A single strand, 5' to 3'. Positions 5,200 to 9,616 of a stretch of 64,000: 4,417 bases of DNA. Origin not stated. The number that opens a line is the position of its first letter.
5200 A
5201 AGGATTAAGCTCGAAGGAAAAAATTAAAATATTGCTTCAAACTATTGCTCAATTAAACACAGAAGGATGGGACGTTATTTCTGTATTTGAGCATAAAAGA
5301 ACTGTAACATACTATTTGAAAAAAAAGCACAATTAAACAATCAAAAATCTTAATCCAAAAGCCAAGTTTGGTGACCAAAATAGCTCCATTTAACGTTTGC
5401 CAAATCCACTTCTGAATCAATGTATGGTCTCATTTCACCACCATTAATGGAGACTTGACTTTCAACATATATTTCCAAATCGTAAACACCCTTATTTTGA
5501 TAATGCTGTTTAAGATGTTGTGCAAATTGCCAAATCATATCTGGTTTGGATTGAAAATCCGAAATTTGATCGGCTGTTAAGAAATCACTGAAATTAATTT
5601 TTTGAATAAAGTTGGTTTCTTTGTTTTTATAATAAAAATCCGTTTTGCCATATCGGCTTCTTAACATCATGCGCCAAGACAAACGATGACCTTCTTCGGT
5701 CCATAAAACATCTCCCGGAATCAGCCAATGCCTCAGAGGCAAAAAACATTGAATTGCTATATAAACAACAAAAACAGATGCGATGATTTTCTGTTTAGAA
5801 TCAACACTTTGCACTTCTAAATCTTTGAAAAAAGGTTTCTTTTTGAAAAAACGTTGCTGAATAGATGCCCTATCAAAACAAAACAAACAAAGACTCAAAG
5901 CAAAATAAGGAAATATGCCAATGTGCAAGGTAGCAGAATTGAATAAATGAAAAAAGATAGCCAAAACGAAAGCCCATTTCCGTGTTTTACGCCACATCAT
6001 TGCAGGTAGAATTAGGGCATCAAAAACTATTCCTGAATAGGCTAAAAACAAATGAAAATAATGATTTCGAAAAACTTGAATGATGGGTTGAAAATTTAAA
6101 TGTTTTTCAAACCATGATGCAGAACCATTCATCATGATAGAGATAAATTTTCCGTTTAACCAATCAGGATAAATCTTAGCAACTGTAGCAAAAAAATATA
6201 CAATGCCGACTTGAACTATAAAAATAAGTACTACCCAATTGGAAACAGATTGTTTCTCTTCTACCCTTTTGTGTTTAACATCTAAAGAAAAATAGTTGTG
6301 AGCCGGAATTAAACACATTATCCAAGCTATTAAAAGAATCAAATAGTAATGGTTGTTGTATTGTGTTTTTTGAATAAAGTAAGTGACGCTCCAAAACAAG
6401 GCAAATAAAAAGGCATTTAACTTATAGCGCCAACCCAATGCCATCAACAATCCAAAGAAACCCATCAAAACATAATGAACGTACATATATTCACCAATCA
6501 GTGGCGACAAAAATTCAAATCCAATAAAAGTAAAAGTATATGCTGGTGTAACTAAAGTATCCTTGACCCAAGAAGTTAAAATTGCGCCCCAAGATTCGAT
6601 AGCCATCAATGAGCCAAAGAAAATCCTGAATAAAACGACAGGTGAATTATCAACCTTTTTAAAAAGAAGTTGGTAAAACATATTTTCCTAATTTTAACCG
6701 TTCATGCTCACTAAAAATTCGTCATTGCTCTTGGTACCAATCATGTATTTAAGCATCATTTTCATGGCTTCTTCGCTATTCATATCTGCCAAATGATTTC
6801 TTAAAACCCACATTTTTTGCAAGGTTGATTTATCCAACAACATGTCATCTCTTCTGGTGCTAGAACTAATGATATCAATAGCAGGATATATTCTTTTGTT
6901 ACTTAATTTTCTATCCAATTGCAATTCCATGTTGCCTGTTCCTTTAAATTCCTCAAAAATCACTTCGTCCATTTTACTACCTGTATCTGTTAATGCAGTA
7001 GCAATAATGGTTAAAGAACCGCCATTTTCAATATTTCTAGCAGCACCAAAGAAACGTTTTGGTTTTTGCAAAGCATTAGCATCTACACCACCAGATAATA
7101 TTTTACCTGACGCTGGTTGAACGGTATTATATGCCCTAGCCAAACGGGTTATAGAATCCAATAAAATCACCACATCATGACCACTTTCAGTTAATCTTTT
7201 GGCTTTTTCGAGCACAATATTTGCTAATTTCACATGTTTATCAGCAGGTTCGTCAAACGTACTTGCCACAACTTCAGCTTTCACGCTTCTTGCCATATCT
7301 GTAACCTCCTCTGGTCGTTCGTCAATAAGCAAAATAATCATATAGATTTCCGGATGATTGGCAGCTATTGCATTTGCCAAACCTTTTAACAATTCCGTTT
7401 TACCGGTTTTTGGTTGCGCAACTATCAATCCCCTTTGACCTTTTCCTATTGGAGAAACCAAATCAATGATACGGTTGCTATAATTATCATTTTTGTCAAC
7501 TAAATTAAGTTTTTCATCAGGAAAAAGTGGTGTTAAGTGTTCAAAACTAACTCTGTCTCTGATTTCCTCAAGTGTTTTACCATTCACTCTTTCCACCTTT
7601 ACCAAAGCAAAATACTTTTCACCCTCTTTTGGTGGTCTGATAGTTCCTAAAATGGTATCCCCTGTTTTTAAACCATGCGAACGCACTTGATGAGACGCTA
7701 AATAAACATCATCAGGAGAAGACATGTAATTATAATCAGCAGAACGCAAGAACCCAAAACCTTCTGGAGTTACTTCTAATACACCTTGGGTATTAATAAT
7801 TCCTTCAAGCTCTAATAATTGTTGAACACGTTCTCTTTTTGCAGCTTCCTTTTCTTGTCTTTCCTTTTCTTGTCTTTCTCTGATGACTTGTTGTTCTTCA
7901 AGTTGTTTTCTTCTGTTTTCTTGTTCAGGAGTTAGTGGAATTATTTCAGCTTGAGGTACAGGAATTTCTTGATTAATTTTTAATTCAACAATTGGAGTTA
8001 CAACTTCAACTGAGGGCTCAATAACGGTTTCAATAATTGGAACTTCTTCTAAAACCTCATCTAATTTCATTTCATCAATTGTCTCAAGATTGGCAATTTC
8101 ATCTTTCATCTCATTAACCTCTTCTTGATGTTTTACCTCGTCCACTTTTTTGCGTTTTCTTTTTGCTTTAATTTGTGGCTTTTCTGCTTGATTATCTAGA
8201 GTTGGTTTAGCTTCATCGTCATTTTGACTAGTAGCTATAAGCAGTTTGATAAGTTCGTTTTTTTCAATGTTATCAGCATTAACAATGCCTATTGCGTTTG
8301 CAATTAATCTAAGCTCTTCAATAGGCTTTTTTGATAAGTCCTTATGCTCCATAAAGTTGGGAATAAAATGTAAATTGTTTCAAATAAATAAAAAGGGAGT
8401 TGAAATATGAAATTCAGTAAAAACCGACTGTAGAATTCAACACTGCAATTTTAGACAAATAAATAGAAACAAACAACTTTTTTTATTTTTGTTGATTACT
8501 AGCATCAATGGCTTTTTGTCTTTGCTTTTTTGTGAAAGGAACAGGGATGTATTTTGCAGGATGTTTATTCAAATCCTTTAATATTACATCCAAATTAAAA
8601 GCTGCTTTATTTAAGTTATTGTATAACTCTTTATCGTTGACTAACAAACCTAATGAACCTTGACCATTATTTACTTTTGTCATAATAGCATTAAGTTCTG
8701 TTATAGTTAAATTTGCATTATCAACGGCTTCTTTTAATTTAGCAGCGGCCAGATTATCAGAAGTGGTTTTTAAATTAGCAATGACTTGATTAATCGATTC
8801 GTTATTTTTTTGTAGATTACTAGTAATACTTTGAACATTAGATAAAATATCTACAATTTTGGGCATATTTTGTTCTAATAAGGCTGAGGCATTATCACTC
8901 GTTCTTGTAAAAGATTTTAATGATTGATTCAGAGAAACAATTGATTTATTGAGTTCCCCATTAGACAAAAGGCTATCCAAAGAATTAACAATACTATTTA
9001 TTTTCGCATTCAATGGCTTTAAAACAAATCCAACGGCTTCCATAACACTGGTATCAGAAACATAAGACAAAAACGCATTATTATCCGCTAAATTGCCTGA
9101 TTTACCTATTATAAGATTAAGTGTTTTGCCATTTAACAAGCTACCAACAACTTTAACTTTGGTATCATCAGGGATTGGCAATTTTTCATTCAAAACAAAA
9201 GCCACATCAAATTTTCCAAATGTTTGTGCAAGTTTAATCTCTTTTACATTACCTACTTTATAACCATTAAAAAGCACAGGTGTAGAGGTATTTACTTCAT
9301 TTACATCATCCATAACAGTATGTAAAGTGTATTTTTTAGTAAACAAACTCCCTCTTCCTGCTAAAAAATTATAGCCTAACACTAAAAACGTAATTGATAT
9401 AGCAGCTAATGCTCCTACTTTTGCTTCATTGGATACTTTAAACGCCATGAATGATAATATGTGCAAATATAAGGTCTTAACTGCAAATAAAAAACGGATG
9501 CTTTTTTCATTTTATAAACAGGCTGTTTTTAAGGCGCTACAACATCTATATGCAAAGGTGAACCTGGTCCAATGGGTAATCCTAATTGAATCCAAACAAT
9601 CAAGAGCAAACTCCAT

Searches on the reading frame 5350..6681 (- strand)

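Call 74: search_protein_families(library=pfam, proteins=[window:5350-6681:-], max_evalue=0.00001)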
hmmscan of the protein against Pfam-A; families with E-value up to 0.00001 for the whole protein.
window:5350-6681:- (443 aa): 2 families
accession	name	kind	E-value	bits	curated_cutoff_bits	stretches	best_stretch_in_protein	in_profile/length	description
PF05090.19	HTTM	-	1.2e-66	225.4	27.7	1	7-268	1-255/259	HTTM domain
PF22777.1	VKGC_lumenal_dom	-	2.9e-50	170.6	27.7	1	297-442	2-147/152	Vitamin K-dependent gamma-carboxylase, lumenal domain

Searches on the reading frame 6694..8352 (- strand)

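Call 74: search_protein_families(library=pfam, proteins=[window:6694-8352:-], max_evalue=0.00001)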
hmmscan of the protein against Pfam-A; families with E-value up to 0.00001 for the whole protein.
window:6694-8352:- (552 aa): 2 families
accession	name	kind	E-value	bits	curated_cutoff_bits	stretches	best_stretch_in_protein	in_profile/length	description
PF07497.18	Rho_RNA_bind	-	2e-29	101.7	27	1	189-261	2-72/73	Rho termination factor, RNA-binding domain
PF00006.31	ATP-synt_ab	-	2.9e-29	102.7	29.5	1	294-498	3-212/213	ATP synthase alpha/beta family, nucleotide-binding domain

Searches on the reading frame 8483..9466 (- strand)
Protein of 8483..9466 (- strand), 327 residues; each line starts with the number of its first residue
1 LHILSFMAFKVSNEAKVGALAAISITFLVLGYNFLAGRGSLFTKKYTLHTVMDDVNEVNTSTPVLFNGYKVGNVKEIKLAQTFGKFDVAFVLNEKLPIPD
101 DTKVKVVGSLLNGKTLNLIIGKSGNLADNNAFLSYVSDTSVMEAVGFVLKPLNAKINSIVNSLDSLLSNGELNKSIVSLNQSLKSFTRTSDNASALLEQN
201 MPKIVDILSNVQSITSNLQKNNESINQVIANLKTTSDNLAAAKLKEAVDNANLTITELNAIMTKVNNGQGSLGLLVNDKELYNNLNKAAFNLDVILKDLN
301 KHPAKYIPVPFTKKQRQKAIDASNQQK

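Call 74: search_protein_families(library=pfam, proteins=[window:8483-9466:-], max_evalue=0.00001)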
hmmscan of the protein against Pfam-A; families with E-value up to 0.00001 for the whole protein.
window:8483-9466:- (327 aa): 1 family
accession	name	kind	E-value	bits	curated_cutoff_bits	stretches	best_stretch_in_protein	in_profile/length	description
PF02470.25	MlaD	-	6.6e-10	39.5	25.1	1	45-118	2-78/81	MlaD protein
